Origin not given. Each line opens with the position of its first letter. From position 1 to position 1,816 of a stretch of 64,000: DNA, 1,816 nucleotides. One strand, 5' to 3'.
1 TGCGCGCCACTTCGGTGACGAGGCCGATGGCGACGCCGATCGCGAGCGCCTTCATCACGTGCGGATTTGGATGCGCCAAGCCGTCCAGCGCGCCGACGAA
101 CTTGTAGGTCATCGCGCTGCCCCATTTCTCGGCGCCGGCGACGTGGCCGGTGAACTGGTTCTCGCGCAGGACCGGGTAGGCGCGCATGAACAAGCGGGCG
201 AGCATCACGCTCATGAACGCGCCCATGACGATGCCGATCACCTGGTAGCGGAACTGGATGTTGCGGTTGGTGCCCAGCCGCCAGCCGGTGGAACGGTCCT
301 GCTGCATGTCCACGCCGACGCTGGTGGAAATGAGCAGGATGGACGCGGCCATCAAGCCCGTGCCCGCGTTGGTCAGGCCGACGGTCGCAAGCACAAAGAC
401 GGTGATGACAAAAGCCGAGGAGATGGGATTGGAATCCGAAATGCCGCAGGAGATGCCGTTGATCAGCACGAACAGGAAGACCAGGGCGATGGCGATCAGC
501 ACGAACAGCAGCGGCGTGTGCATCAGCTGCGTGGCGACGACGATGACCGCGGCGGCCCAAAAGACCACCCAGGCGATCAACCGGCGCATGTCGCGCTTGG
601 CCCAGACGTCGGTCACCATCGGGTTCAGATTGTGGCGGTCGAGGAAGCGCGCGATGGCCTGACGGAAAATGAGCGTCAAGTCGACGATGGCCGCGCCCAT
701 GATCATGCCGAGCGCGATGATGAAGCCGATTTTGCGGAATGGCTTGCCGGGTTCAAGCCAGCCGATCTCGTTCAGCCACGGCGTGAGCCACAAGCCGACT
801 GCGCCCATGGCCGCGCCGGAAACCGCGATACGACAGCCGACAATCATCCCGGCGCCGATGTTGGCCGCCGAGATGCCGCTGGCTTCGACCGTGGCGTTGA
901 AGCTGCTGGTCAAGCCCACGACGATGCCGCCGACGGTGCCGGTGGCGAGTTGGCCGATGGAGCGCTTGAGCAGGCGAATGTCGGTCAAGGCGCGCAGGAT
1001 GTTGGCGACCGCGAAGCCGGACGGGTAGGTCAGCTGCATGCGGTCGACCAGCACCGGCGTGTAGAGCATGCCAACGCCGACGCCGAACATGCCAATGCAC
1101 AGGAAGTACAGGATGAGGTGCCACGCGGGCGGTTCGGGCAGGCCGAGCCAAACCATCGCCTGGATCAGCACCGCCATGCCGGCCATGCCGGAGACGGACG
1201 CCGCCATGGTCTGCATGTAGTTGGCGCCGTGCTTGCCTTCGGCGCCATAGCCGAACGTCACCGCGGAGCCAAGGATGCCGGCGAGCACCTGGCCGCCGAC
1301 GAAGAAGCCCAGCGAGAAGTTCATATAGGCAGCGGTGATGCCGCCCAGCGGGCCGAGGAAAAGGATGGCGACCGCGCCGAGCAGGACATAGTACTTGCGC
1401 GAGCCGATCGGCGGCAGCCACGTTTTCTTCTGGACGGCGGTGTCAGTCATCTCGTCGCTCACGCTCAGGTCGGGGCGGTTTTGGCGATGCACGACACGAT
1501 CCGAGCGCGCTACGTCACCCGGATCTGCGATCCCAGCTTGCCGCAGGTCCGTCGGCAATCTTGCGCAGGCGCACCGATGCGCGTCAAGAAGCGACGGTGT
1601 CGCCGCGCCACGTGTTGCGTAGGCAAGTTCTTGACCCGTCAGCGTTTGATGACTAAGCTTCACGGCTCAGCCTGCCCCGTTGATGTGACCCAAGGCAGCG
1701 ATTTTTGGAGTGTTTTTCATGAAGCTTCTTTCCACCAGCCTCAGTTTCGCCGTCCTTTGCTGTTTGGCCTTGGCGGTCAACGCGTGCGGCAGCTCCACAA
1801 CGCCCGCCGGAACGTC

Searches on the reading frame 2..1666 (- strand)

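Call 77: search_protein_families(library=pfam, proteins=[window:2-1666:-], max_evalue=0.00001)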
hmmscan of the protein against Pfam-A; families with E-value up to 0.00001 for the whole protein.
window:2-1666:- (555 aa): 1 family
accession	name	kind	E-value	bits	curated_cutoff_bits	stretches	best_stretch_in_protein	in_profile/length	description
PF03169.20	OPT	-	2.5e-21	76.4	25.8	1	365-550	362-542/623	OPT oligopeptide transporter protein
